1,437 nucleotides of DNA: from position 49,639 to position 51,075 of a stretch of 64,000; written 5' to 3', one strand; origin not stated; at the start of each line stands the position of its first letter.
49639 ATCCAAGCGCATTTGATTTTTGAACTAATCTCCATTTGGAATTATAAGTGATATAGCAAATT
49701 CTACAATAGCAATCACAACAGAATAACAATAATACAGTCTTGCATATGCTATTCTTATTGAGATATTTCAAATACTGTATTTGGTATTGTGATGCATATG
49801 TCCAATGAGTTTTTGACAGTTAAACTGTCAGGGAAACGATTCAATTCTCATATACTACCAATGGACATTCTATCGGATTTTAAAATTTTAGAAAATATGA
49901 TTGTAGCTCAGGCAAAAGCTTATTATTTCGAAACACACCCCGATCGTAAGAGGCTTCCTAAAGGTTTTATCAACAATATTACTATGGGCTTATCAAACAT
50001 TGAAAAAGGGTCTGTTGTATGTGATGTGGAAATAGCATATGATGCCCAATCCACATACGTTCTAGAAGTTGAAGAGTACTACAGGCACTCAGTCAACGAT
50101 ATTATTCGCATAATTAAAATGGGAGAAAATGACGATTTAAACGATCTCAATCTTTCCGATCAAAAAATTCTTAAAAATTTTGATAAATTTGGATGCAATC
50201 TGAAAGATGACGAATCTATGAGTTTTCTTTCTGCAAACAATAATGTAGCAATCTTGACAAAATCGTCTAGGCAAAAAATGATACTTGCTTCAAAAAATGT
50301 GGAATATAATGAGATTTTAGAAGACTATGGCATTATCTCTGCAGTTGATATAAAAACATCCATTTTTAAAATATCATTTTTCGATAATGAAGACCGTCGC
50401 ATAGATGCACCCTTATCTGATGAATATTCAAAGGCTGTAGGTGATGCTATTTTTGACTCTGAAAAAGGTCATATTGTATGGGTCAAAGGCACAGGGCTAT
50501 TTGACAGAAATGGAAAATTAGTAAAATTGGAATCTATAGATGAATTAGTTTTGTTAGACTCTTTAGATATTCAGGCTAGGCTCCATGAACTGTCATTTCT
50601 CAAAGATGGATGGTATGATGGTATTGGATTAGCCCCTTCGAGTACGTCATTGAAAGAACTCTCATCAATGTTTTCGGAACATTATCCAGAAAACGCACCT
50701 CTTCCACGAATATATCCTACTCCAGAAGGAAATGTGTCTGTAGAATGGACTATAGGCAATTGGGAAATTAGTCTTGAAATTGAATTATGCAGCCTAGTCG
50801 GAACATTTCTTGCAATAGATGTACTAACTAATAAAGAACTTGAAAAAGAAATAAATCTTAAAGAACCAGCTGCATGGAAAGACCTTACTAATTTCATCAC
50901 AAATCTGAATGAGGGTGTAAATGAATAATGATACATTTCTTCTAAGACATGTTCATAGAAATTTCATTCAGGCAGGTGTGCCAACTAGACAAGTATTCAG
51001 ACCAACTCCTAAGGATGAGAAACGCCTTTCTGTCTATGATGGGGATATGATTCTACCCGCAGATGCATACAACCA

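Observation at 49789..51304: Unassignable, translationally coupled two-gene cassette (379 aa + 127 aa) in an AT-rich island: candidate toxin-antitoxin or defence-type module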

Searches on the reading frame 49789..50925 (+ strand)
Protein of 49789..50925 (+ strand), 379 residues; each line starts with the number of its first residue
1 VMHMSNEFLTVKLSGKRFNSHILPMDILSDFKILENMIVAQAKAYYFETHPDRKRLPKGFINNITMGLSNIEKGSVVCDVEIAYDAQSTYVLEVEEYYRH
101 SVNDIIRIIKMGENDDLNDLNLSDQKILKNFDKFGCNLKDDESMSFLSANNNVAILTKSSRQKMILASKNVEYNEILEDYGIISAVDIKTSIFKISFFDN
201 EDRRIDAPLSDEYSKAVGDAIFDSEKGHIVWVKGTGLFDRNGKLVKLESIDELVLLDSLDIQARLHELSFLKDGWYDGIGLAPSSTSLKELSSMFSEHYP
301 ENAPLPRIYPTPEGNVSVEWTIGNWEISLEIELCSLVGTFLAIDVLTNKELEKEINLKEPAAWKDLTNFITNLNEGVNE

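Call 4: search_protein_families(library=pfam, proteins=[window:49789-50925:+], max_evalue=1)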
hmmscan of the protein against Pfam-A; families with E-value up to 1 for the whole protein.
window:49789-50925:+ (379 aa): 2 families
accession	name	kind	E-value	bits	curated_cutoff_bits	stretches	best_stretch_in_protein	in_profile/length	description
PF10987.13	DUF2806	-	0.024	14.9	24.5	1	117-192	84-165/221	Protein of unknown function (DUF2806)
PF08534.16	Redoxin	-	0.039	14.2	26.6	0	121-172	53-105/148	Redoxin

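Call 5: search_protein_families(library=padloc, proteins=[window:49789-50925:+], max_evalue=1)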
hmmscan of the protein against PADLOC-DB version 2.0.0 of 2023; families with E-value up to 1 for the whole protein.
window:49789-50925:+ (379 aa): 4 families
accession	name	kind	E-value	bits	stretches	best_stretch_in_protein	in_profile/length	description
PDLC04575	PDC-M32A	-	1.2e-106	355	1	4-373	1-370/375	-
PDLC04574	PDC-M32A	-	3.5e-101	336.8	1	2-375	1-373/376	-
PDLC04576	PDC-M32A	-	5.4e-40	135.3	1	2-338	2-338/375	-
PDLC04577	PDC-M32A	-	9.4e-35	118.4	1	6-338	5-345/384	-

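Call 6: search_protein_families(library=ncbifam, proteins=[window:49789-50925:+], max_evalue=1)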
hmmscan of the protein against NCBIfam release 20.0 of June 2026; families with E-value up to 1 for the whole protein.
window:49789-50925:+ (379 aa): 0 families

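Call 7: search_protein_families(library=phrogs, proteins=[window:49789-50925:+], max_evalue=1)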
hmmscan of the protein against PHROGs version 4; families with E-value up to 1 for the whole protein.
window:49789-50925:+ (379 aa): 4 families
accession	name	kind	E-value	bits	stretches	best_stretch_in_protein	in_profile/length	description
phrog_30544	-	unknown function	5e-60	204.2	1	8-373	5-367/372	-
phrog_6603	-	unknown function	7.9e-05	23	1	3-119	59-170/310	-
phrog_17166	-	unknown function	0.2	12.9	0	91-139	47-94/103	-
phrog_2994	-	unknown function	0.29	12.1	0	341-371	84-114/143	-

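Call 14: find_homologous_proteins(query=window:49789-50925:+)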
Query window:49789-50925:+ (379 aa): 23 proteins with E <= 0.001 among 3881 candidates.
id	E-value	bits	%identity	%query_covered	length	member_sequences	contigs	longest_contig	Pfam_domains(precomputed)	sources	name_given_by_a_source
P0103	1.5e-242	822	98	99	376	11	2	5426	-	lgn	-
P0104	3.9e-220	748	89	99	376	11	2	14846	-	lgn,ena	-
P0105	2.5e-126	440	55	98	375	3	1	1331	-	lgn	-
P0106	3.7e-126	439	56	98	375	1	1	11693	-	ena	-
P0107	7.7e-69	251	38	97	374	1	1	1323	-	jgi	jgi:hypothetical protein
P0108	4.5e-64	235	37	99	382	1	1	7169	-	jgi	jgi:hypothetical protein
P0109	5.5e-63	231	34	98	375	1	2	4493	-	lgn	-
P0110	4.5e-62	228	36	95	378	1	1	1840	-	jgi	-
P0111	4.6e-62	228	36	96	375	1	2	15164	-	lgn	-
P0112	2.1e-60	223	34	98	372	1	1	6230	-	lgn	-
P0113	2.0e-58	216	34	98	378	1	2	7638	-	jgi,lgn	jgi:hypothetical protein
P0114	4.9e-58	215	36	96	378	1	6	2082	-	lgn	-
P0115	1.1e-56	211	33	98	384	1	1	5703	-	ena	-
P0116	1.6e-56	210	33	94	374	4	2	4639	-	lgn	-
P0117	4.0e-56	209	34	97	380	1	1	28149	-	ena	-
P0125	3.8e-4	38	30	28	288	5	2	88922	-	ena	-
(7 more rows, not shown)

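Call 19: search_solved_structures(query=A2, max_evalue=10, show_alignments=2)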
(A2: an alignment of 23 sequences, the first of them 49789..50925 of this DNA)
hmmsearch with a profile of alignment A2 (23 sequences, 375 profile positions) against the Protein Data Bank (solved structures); distinct sequences matched with E-value up to 10: 0.

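Call 20: find_related_loci(query=A2, collection=genome_contigs, flank=6000)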
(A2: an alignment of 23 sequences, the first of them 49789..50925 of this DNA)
Query A2 (379 aa) in genome_contigs; peptide patterns used: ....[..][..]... (x = any residue, [..] = any of these).
151 stretches matched a pattern; 102 encode a relative of the query (tblastn E <= 1e-3); the best 80 are kept; 80 distinct loci.
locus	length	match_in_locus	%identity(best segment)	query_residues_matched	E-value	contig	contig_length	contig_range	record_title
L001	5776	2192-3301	34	5-376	7e-75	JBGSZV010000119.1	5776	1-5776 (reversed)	MAG: Phycisphaerales bacterium isolate JTS-AC57 k141_231320, whole genome shotgun sequence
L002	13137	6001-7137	36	8-379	3e-74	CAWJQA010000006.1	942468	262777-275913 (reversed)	MAG: uncultured Holophagales bacterium isolate MFD02979.bin.2.191 genome assembly, contig: contig_23066, whole genome sh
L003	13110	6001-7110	35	8-378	8e-72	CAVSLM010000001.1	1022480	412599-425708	MAG: uncultured Gammaproteobacteria bacterium isolate MFD04944.bin.2.113 genome assembly, contig: contig_19428, whole ge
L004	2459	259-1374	34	5-377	1e-72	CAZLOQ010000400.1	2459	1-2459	MAG TPA_asm: uncultured Chitinophaga sp. isolate binchicken_co340_49 genome assembly, contig: NODE_24045_length_2459_cov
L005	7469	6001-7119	32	6-375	1e-70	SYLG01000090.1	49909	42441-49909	MAG: Planctomycetia bacterium isolate F1-80-MAGs058 F1-80__c401789, whole genome shotgun sequence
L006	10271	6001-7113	34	4-374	6e-70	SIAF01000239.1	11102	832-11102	MAG: Planctomycetaceae bacterium isolate Baikal-deep-G167 BACOMB-C28422, whole genome shotgun sequence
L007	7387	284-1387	35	5-373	4e-70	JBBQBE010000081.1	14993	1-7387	MAG: Tepidisphaerales bacterium isolate Co_metawrap_1388 Cmw_1388_k141_8787090_length_14993_cov_16.0000, whole genome sh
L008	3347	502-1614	33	6-377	2e-70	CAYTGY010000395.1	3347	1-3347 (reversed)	MAG TPA_asm: uncultured Spirochaetaceae bacterium isolate SRP141376_co4_281 genome assembly, contig: NODE_47725_length_3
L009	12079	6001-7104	34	8-376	4e-69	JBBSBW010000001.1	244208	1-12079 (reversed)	MAG: Thermoanaerobaculia bacterium isolate La6_metabat2.203 La6_metabat2.203_K_2850966_L_244208_cov_15.4017, whole genom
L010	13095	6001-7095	37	1-366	6e-69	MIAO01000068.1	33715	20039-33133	MAG: Spirochaetes bacterium GWB1_36_13 gwb1_scaffold_2529, whole genome shotgun sequence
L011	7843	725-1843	34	4-375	4e-73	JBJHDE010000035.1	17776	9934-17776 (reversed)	MAG: Planctomycetales bacterium isolate SF2967_J5348.concoct.095_sub NODE_2999_length_17776_cov_1.028840, whole genome s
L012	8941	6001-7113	33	6-377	1e-68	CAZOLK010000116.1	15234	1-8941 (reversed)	MAG TPA_asm: uncultured Verrucomicrobiota bacterium isolate SRP141376_co3_71 genome assembly, contig: NODE_10663_length_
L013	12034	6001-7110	34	6-376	3e-68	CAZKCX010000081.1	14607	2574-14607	MAG TPA_asm: uncultured Planctomycetales bacterium isolate SRP141376_co2_370 genome assembly, contig: NODE_8131_length_1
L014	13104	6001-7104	32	8-376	1e-64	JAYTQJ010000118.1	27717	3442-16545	MAG: Schlesneria sp. isolate GFS_4627 GFS_4627_117, whole genome shotgun sequence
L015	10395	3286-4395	33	8-374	3e-64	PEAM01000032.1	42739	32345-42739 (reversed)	MAG: Magnetococcales bacterium isolate ER1bin7 scaffold145, whole genome shotgun sequence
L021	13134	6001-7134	32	7-376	2e-63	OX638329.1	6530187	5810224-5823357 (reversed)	MAG: uncultured Latescibacteria bacterium isolate 03e23b1f-02ed-4bf0-8d8f-a367d3d93791 genome assembly, chromosome: 1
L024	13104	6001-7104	33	5-375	9e-63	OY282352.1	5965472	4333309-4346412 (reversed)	MAG: uncultured Latescibacteria bacterium genome assembly, chromosome: 1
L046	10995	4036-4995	35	4-328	9e-54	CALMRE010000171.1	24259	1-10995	MAG TPA_asm: uncultured bacterium isolate SRR8868559_bin.180_CONCOCT_v1.1_MAG genome assembly, contig: ERZ1645192.960, w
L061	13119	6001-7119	31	1-368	7e-54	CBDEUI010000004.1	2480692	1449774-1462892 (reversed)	MAG: Dehalococcoidia bacterium isolate ad9f7b61-278f-4741-b500-8967a4410cb0 genome assembly, contig: contig_4, whole gen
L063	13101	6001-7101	37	7-372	7e-69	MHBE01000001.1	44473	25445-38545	MAG: Lentisphaerae bacterium GWF2_38_69 gwf2_scaffold_1039, whole genome shotgun sequence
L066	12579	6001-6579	35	181-375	3e-31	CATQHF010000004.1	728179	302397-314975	MAG: uncultured Dehalococcoidia bacterium isolate d4f5feb4-fdfc-4e97-8847-3d8bbc0da2e6 genome assembly, contig: contig_4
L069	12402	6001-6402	43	243-376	3e-29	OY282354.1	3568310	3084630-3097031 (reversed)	MAG: uncultured Gammaproteobacteria bacterium isolate b1fdf0bb-5270-493a-8425-87954a876b58 genome assembly, chromosome:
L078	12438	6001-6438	35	234-378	9e-25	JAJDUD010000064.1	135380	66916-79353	MAG: Acidobacteria bacterium isolate jk18x1bzbins.64 k141_14856, whole genome shotgun sequence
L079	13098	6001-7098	33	6-375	1e-68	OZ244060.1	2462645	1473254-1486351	MAG: Nitrospirales bacterium isolate 0e4000e4-4fa3-4ae7-86ba-393fbf4ea046 genome assembly, chromosome: 1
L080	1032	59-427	43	253-375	5e-25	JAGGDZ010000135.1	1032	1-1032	MAG: Chloroflexota bacterium isolate TM_07 contig_11310, whole genome shotgun sequence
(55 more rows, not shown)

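Call 26: predict_structure(alignment_id=A2)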
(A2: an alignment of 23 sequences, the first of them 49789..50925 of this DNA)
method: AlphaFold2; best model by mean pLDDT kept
length: 379 residues; sequences in the alignment: 23
mean_pLDDT: 88.4   pTM: 0.80
mean pLDDT of the five models: 88.4, 87.3, 86.5, 86.2, 85.7
residues with pLDDT >= 90: 249; 70-90: 101; 50-70: 24; < 50: 5
segments of 3 or more residues with pLDDT < 50: 1-3
pLDDT, mean of each block of 10 residues (from residue 1): 64 87 82 91 91 85 72 80 60 80 94 91 92 92 91 93 92 93 91 91 90 87 73 94 93 92 95 94 95 95 93 97 94 97 94 95 93 74
secondary structure, 60 per line:
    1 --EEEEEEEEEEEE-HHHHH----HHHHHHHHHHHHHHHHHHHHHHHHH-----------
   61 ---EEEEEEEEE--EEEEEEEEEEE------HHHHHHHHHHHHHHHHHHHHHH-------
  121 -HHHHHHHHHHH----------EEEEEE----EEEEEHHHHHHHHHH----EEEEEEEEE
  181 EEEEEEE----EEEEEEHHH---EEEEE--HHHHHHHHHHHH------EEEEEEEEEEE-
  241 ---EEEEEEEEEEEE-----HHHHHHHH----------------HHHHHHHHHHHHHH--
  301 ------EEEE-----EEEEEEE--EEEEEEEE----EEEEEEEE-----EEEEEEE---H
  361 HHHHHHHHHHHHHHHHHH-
elements in order: E3-14 H16-20 H25-49 E64-72 E75-85 H92-113 H122-132 E143-148 E153-157 H158-167 E172-187 E192-197 E204-208 H211-222 E229-239 E244-255 H261-268 H285-298 E307-310 E316-322 E325-332 E337-344 E350-356 H360-378

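Call 28: fold_search(model_id=the predicted structure, library=pdb)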
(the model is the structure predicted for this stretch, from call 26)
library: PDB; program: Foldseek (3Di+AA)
matches with E <= 10: 968; with E <= 0.001: 0
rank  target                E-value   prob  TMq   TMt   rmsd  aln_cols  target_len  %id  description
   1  8hyr_B                1.8e-02  0.63  0.15  0.12  16.1       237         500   10  Crystal structure of human KARS apo (released 2024-07-10)
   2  3oiq_A                2.2e-02  0.91  0.17  0.28   7.3       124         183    9  Crystal structure of yeast telomere protein Cdc13 OB1 and the catalytic subunit of DNA polymerase alpha Pol1 (released 2010-11-03)
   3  6aqh_A                2.2e-02  0.44  0.14  0.11  16.3       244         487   11  Crystal Structure of Lysyl-tRNA Synthetase from Mycobacterium thermoresistibile complexed with L-lysine and Cladospori (released 2017-08-30)
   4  5vl1_B                2.3e-02  0.72  0.16  0.13  15.4       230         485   11  Crystal Structure of Lysyl-tRNA Synthetase from Mycobacterium ulcerans complexed with L-lysine (released 2017-05-10)
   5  7ktx_A                2.3e-02  0.20  0.09  0.06  17.7       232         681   10  Cryo-EM structure of Saccharomyces cerevisiae ER membrane protein complex bound to a Fab in DDM detergent (released 2020-12-02)
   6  6aqh_D                2.7e-02  0.51  0.15  0.12  16.1       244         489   11  Crystal Structure of Lysyl-tRNA Synthetase from Mycobacterium thermoresistibile complexed with L-lysine and Cladospori (released 2017-08-30)
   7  4ycv_B                2.9e-02  0.60  0.16  0.13  16.0       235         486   12  Crystal structure of cladosporin in complex with plasmodium lysyl-tRNA synthetase (released 2015-06-24)
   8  5vl1_D                3.0e-02  0.66  0.18  0.15  15.2       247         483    9  Crystal Structure of Lysyl-tRNA Synthetase from Mycobacterium ulcerans complexed with L-lysine (released 2017-05-10)
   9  6aqh_B                3.0e-02  0.44  0.15  0.12  15.9       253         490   11  Crystal Structure of Lysyl-tRNA Synthetase from Mycobacterium thermoresistibile complexed with L-lysine and Cladospori (released 2017-08-30)
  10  3bju_A                3.4e-02  0.38  0.15  0.12  18.2       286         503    9  Crystal Structure of tetrameric form of human lysyl-tRNA synthetase (released 2008-02-05)
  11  6aqg_A                3.8e-02  0.54  0.16  0.13  16.0       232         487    9  Crystal Structure of Lysyl-tRNA Synthetase from Mycobacterium ulcerans complexed with L-lysine and Cladosporin (released 2017-08-30)
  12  6w1s_L                3.8e-02  0.15  0.18  0.14  18.2       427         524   12  Atomic model of the mammalian Mediator complex (released 2021-03-10)
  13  6aqg_D                4.4e-02  0.63  0.16  0.13  13.2       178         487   12  Crystal Structure of Lysyl-tRNA Synthetase from Mycobacterium ulcerans complexed with L-lysine and Cladosporin (released 2017-08-30)
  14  7ea9_A                4.4e-02  0.54  0.16  0.13  15.7       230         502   12  Crystal Structure of human lysyl-tRNA synthetase Y145H mutant (released 2021-03-31)
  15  3r9y                  4.4e-02  0.30  0.12  0.22  19.2       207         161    9  Crystal Structure of StWhy2 K67A (form I) (released 2011-09-28)
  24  8bbz_BBB              6.4e-02  0.99  0.15  0.59   5.2        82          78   16  Crystal Structure of SilF (apo form) (released 2023-10-25)
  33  1mhc_A                8.4e-02  0.06  0.07  0.09  21.5       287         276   10  MODEL OF MHC CLASS I H2-M3 WITH NONAPEPTIDE FROM RAT ND1 REFINED AT 2.3 ANGSTROMS RESOLUTION (released 1996-01-29)
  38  3kf6_A                1.1e-01  0.94  0.19  0.44   8.5       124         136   14  Crystal structure of S. pombe Stn1-ten1 complex (released 2009-12-22)
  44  4gn3_J                1.3e-01  0.95  0.16  0.48   4.7        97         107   14  OBody AM1L10 bound to hen egg-white lysozyme (released 2013-08-21)
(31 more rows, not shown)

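Call 38: find_encoding_contigs(protein=P0103, flank=6000, max_places=4)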
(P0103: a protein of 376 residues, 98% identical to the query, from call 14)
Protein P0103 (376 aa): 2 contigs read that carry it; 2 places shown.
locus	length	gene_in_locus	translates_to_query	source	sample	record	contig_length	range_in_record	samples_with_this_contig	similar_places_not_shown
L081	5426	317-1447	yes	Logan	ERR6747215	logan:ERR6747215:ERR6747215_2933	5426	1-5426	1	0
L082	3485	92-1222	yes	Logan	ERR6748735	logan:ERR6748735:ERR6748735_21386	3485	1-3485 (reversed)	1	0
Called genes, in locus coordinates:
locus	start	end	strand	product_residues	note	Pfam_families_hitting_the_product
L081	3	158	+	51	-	?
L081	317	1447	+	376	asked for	-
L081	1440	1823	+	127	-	-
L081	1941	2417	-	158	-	PF00903:Glyoxalase, PF12681:Glyoxalase_2, PF22677:Ble-like_N (weak)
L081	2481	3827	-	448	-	PF02934:GatB_N, PF02637:GatB_Yqey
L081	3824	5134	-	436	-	PF01425:Amidase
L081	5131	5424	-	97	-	?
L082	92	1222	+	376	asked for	-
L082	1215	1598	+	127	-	-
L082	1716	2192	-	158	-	PF00903:Glyoxalase, PF12681:Glyoxalase_2, PF22677:Ble-like_N (weak)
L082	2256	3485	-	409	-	?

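Call 39: find_encoding_contigs(protein=P0104, flank=8000, max_places=4)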
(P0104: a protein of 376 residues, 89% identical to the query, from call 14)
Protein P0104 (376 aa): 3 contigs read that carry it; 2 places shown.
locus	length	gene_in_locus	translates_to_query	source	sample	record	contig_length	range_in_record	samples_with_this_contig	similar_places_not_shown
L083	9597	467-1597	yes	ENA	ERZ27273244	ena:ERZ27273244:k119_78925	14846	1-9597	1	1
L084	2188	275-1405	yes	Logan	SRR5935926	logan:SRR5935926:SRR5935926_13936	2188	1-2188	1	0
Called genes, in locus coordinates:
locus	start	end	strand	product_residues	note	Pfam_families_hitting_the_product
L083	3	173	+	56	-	?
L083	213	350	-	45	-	-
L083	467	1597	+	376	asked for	-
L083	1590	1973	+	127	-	-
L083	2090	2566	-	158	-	PF00903:Glyoxalase, PF12681:Glyoxalase_2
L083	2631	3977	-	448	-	PF02934:GatB_N, PF02637:GatB_Yqey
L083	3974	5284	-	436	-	PF01425:Amidase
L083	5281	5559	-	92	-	PF02686:GatC (weak)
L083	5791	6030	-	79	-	-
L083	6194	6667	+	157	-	PF02627:CMD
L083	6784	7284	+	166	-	PF00515:TPR_1 (faint), PF07719:TPR_2 (faint), PF13181:TPR_8 (faint), PF13428:TPR_14 (faint), PF13431:TPR_17 (faint), PF13432:TPR_16 (weak), PF13414:TPR_11 (faint), PF14559:TPR_19 (weak)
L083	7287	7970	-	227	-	PF08282:Hydrolase_3, PF12710:HAD (faint), PF05116:S6PP (weak), PF08282:Hydrolase_3, PF00702:Hydrolase (weak)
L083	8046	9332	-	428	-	PF02661:Fic, PF08220:HTH_DeoR (weak)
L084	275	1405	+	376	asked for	-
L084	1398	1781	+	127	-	-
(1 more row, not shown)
